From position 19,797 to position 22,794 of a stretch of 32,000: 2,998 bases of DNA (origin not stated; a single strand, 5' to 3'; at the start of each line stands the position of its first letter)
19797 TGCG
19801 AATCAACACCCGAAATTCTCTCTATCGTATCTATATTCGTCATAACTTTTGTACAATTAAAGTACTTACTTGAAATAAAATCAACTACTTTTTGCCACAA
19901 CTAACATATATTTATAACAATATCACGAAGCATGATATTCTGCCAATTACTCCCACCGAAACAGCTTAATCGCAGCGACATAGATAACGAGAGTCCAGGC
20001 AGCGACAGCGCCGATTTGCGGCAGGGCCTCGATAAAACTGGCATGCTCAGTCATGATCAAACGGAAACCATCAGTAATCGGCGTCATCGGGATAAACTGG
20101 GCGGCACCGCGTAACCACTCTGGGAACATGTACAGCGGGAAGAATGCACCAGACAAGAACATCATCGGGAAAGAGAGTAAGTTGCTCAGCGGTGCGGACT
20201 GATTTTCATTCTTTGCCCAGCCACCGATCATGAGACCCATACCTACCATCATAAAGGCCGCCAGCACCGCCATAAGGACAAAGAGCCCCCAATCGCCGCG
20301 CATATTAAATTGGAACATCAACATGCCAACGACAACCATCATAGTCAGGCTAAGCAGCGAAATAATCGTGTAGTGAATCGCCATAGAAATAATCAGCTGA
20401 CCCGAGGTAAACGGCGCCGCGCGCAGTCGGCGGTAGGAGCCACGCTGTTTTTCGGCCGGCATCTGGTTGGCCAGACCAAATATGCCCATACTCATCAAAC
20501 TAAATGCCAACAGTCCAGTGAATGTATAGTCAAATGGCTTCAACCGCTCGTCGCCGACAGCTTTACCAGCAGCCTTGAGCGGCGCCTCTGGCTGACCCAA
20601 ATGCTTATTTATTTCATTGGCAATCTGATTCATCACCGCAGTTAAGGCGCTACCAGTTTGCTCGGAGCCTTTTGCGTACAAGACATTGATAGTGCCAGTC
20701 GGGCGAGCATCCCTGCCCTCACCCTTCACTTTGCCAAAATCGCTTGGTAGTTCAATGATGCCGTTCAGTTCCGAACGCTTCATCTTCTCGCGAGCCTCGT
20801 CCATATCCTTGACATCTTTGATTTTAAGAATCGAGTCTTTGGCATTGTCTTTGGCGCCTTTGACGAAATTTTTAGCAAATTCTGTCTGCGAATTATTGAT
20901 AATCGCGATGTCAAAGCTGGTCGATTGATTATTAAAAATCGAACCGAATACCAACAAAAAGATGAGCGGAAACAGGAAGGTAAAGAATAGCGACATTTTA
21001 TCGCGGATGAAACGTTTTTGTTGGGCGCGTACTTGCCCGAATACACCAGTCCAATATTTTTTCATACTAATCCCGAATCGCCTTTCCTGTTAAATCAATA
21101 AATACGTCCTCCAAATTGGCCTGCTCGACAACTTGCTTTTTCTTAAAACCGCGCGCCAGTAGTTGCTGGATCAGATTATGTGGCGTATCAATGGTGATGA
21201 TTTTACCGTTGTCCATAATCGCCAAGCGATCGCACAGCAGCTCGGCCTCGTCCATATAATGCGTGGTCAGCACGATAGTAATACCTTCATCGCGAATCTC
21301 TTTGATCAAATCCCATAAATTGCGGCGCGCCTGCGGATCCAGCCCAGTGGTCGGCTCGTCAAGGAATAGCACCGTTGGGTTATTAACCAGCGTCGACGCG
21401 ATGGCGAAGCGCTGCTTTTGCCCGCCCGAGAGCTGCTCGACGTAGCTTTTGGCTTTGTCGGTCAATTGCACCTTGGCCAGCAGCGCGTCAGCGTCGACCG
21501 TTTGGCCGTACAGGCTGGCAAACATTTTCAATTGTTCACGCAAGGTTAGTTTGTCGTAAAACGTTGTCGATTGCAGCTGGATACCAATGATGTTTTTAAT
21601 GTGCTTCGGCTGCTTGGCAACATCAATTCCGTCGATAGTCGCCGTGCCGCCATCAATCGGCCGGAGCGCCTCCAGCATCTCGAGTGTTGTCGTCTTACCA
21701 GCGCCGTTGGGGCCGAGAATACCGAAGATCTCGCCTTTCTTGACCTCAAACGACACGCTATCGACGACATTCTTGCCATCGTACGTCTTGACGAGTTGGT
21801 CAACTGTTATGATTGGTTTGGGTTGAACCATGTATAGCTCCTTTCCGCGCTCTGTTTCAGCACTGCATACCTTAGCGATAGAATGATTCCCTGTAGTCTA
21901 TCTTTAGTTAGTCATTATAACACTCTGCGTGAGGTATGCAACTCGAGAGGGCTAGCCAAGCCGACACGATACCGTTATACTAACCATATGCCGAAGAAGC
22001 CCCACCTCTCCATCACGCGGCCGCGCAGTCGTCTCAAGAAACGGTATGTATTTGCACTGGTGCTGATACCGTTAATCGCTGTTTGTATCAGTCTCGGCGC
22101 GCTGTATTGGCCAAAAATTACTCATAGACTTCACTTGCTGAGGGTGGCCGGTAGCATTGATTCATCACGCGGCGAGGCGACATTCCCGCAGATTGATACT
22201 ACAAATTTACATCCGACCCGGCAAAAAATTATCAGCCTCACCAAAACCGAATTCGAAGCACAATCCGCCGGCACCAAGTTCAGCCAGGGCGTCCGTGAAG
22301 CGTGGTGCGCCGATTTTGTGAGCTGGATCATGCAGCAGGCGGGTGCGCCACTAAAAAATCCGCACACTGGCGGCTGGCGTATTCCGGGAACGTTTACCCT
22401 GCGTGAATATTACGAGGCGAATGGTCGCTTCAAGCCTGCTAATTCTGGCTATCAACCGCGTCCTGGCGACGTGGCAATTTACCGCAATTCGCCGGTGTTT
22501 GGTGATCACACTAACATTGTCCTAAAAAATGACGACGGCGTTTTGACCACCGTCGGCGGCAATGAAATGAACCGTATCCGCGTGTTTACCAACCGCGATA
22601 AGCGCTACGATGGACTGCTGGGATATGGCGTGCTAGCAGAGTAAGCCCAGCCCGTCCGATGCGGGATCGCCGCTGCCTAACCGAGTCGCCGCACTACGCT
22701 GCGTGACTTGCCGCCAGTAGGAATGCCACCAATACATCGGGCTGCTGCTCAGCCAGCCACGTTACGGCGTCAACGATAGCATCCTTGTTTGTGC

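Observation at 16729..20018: Low-GC 3.1 kb insertion at the 3' end of the ABC-2 permease gene, with a duplicated gene tail and a stranded terminator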

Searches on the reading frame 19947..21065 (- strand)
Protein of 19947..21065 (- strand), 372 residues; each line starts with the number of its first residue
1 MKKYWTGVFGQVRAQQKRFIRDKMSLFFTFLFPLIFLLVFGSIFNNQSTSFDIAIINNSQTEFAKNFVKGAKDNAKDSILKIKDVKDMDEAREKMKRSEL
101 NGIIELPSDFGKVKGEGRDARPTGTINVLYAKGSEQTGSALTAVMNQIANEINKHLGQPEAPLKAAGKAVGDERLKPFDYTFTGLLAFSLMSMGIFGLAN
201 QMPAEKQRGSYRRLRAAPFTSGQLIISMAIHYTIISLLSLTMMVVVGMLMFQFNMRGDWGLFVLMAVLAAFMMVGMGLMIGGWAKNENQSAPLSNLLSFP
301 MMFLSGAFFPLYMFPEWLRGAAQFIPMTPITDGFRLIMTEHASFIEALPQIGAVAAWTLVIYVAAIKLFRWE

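Call 6: search_protein_families(library=pfam, proteins=[window:19947-21065:-], max_evalue=0.01)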
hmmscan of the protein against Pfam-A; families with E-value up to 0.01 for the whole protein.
window:19947-21065:- (372 aa): 3 families
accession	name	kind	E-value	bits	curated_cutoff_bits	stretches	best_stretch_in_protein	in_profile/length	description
PF12698.13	ABC2_membrane_3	-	2.7e-45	155.4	31.6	1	23-366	1-346/347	ABC-2 family transporter protein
PF01061.29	ABC2_membrane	-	3.3e-30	105.6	26.9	1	182-338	51-210/211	ABC-2 type transporter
PF12679.13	ABC2_membrane_2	-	1.6e-07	31.3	27.2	1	17-309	9-203/283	ABC-2 family transporter protein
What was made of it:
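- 19947..21065 (-): Intact ABC-2 permease gene, 372 aa. Its last 72 nt (19947-20018) are 'tail A', the left copy of the direct repeat. Pfam ABC2_membrane_3, E = 3e-45 (call 6).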

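Call 9: find_encoding_contigs(protein=window:19947-21065:-, flank=10000, max_places=10)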
Protein window:19947-21065:- (372 aa): 6 contigs read that carry it; 6 places shown.
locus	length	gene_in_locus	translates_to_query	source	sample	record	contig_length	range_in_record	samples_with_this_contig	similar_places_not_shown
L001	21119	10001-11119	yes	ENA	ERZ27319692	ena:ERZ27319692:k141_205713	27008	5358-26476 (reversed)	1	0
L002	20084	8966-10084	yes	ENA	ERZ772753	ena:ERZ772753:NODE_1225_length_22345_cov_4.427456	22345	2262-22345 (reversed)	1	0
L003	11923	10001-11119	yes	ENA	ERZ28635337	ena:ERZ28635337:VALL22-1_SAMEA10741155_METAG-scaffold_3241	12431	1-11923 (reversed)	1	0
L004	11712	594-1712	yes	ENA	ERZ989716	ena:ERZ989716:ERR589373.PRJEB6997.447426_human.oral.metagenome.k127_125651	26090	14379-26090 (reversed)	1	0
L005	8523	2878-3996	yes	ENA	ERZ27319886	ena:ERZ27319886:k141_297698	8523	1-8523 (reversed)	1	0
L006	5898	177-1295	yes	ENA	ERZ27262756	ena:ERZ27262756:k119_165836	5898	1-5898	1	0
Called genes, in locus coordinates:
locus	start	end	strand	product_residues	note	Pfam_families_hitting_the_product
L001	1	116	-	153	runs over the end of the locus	PF01161:PBP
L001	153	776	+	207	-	PF05711:TylF, PF13578:Methyltransf_24 (weak)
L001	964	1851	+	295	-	PF04892:VanZ-LLP1, PF06271:RDD (weak)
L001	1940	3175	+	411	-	PF02274:ADI, PF19420:DDAH_eukar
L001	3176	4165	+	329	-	PF02729:OTCace_N, PF00185:OTCace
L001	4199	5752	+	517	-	PF03606:DcuC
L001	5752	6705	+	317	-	PF00696:AA_kinase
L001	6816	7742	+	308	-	PF01544:CorA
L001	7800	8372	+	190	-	-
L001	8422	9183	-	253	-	PF05257:CHAP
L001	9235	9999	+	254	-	PF02463:SMC_N (faint), PF00005:ABC_tran, PF13175:AAA_15 (faint), PF13304:AAA_21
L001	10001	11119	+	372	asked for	PF12679:ABC2_membrane_2, PF12698:ABC2_membrane_3, PF01061:ABC2_membrane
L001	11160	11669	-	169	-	-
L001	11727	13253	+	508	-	PF01921:tRNA-synt_1f, PF09334:tRNA-synt_1g (faint)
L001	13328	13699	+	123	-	PF03819:MazG (faint), PF12643:MazG-like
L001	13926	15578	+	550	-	PF00083:Sugar_tr, PF06609:TRI12, PF07690:MFS_1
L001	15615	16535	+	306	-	PF01544:CorA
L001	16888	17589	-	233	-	PF13462:Thioredoxin_4, PF01323:DSBA, PF13743:Thioredoxin_5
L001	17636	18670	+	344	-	PF00571:CBS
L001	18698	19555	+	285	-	-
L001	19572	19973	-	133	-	-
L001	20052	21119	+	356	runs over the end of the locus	PF00154:RecA_N, PF06745:ATPase (weak), PF08423:Rad51, PF27531:MT3502_N (weak), PF01637:ATPase_2 (weak), PF21096:RecA_C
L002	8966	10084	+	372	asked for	PF12679:ABC2_membrane_2, PF12698:ABC2_membrane_3, PF01061:ABC2_membrane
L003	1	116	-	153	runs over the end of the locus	PF01161:PBP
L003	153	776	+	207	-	PF05711:TylF, PF13578:Methyltransf_24 (weak)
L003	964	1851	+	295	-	PF04892:VanZ-LLP1, PF06271:RDD (weak)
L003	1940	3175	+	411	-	PF02274:ADI, PF19420:DDAH_eukar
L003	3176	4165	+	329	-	PF02729:OTCace_N, PF00185:OTCace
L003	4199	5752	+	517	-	PF03606:DcuC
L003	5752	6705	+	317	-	PF00696:AA_kinase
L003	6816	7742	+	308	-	PF01544:CorA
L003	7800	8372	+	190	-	-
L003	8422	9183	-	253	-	PF05257:CHAP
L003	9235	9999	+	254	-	PF02463:SMC_N (faint), PF00005:ABC_tran, PF13175:AAA_15 (faint), PF13304:AAA_21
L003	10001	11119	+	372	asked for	PF12679:ABC2_membrane_2, PF12698:ABC2_membrane_3, PF01061:ABC2_membrane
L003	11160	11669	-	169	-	-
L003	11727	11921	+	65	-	?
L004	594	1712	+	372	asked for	PF12679:ABC2_membrane_2, PF12698:ABC2_membrane_3, PF01061:ABC2_membrane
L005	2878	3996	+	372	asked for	PF12679:ABC2_membrane_2, PF12698:ABC2_membrane_3, PF01061:ABC2_membrane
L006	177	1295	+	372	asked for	PF12679:ABC2_membrane_2, PF12698:ABC2_membrane_3, PF01061:ABC2_membrane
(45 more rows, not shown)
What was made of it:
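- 19947..21065 (-): An identical protein occurs in the island-free genomes L001 and L003 (call 9).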

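Call 13: find_related_loci(query=window:19947-21065:-, collection=genome_contigs, flank=8000)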
Query window:19947-21065:- (372 aa) in genome_contigs; peptide patterns used: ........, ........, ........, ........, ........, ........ (x = any residue, [..] = any of these).
144 stretches matched a pattern; 120 encode a relative of the query (tblastn E <= 1e-3); the best 80 are kept; 80 distinct loci.
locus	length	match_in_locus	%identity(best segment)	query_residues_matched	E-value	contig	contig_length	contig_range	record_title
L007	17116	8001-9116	99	1-372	0e+0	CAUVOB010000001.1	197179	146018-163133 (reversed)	MAG TPA_asm: uncultured Candidatus Saccharibacteria bacterium isolate SRR23388443_bin.20_MetaWRAP_v1.3_MAG genome assemb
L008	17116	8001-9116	98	1-372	0e+0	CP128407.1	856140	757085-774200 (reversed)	Candidatus Saccharibacteria bacterium oral taxon 488 strain 106.1.1 chromosome, complete genome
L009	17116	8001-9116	98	1-372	0e+0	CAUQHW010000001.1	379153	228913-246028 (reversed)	MAG TPA_asm: uncultured Candidatus Saccharibacteria bacterium isolate ERR9968838_bin.10_MetaWRAP_v1.3_MAG genome assembl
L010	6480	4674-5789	96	1-372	0e+0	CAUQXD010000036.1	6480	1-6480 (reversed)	MAG TPA_asm: uncultured Candidatus Saccharibacteria bacterium isolate ERR9968716_bin.3_MetaWRAP_v1.3_MAG genome assembly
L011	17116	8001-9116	95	1-372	0e+0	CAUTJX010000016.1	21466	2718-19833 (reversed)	MAG TPA_asm: uncultured Candidatus Saccharibacteria bacterium isolate DRR247343_bin.1_MetaWRAP_v1.3_MAG genome assembly,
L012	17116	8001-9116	96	1-372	0e+0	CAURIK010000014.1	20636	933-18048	MAG TPA_asm: uncultured Candidatus Saccharibacteria bacterium isolate ERR9969088_bin.21_MetaWRAP_v1.3_MAG genome assembl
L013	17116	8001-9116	94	1-372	0e+0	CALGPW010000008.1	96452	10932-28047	MAG TPA_asm: uncultured Candidatus Saccharibacteria bacterium isolate SRR9217400_bin.18_CONCOCT_v1.1_MAG genome assembly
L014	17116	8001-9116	96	1-372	0e+0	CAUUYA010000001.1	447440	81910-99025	MAG TPA_asm: uncultured Candidatus Saccharibacteria bacterium isolate SRR23388468_bin.28_MetaWRAP_v1.3_MAG genome assemb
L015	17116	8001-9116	97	1-372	0e+0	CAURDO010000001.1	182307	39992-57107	MAG TPA_asm: uncultured Candidatus Saccharibacteria bacterium isolate ERR9968774_bin.9_MetaWRAP_v1.3_MAG genome assembly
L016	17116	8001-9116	94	1-372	0e+0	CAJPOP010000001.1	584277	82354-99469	Candidatus Saccharibacteria bacterium isolate SRR9217408-mag-bin.12 genome assembly, contig: SRR9217408-mag-bin.12_1, wh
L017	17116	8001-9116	95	1-372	0e+0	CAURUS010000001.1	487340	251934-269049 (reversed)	MAG TPA_asm: uncultured Candidatus Saccharibacteria bacterium isolate ERR9969242_bin.22_MetaWRAP_v1.3_MAG genome assembl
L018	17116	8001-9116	94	1-372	0e+0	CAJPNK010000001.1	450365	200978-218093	Candidatus Saccharibacteria bacterium isolate SRR9217394-mag-bin.2 genome assembly, contig: SRR9217394-mag-bin.2_1, whol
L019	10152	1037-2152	92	1-372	0e+0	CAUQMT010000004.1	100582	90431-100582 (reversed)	MAG TPA_asm: uncultured Candidatus Saccharibacteria bacterium isolate ERR9968846_bin.4_MetaWRAP_v1.3_MAG genome assembly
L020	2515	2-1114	92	2-372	0e+0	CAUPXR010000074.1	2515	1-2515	MAG TPA_asm: uncultured Candidatus Saccharibacteria bacterium isolate ERR9968936_bin.53_MetaWRAP_v1.3_MAG genome assembl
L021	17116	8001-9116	92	1-372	0e+0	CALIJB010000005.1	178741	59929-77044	MAG TPA_asm: uncultured Candidatus Saccharibacteria bacterium isolate ERR589623_bin.75_CONCOCT_v1.1_MAG genome assembly,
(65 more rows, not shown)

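Call 21: search_protein_families(library=ncbifam, proteins=[L001:11160-11669:-], max_evalue=0.01)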
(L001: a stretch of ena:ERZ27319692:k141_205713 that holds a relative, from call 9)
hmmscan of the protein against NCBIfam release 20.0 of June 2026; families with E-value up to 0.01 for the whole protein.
L001:11160-11669:- (169 aa): 0 families

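Call 22: search_protein_families(library=padloc, proteins=[L001:11160-11669:-], max_evalue=0.01)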
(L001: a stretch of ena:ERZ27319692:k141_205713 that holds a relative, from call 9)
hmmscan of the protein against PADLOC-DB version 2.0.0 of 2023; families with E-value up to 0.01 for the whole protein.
L001:11160-11669:- (169 aa): 0 families

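Call 23: search_protein_families(library=phrogs, proteins=[L001:11160-11669:-], max_evalue=0.01)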
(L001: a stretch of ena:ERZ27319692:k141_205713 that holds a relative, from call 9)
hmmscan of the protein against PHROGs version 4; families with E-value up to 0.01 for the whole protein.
L001:11160-11669:- (169 aa): 0 families

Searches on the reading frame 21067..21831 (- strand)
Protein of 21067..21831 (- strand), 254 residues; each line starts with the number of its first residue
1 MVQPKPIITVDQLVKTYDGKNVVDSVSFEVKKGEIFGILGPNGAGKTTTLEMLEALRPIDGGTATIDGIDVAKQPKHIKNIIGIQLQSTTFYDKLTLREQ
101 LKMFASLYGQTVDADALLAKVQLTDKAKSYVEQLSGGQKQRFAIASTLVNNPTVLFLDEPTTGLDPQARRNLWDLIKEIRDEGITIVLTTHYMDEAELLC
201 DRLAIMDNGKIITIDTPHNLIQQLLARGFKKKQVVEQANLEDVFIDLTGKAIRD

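Call 6: search_protein_families(library=pfam, proteins=[window:21067-21831:-], max_evalue=0.01)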
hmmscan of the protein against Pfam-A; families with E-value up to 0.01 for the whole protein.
window:21067-21831:- (254 aa): 8 families
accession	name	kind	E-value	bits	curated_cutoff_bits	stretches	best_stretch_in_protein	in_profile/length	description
PF00005.33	ABC_tran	-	6.2e-32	111.5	25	1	24-162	2-137/137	ABC transporter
PF13304.12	AAA_21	-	4.8e-17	63.4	27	2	70-191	184-298/304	AAA domain, putative AbiEii toxin, Type IV TA system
PF02463.25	SMC_N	-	8.2e-07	29.1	40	1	125-191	128-200/220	RecF/RecN/SMC N terminal domain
PF13175.12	AAA_15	-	8.3e-07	29.4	32.1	1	150-191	327-369/374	AAA ATPase domain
PF13476.12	AAA_23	-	0.00018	22.6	27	1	28-53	15-39/201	AAA domain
PF13558.12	SbcC_Walker_B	-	0.0041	17.8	27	0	130-177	29-89/90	SbcC/RAD50-like, Walker B motif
PF00004.35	AAA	-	0.006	17.5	21.2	0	118-195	26-113/131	ATPase family associated with various cellular activities (AAA)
PF13401.12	AAA_22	-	0.0066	17.2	27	0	38-164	10-96/130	AAA domain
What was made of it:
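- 21067..21831 (-): ABC transporter ATPase gene, the first gene of the two-gene ABC-2 operon and the left conserved flank (homology anchor). Pfam ABC_tran, E = 6e-32 (call 6).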

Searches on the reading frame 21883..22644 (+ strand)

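Call 6: search_protein_families(library=pfam, proteins=[window:21883-22644:+], max_evalue=0.01)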
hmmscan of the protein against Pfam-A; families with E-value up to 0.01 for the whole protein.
window:21883-22644:+ (253 aa): 2 families
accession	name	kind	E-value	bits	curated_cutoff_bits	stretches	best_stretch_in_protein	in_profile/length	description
PF05257.22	CHAP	-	2.2e-10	41.3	26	1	139-227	6-81/81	CHAP domain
PF10030.15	DUF2272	-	0.00045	20.5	27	1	126-159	31-66/191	Uncharacterized protein conserved in bacteria (DUF2272)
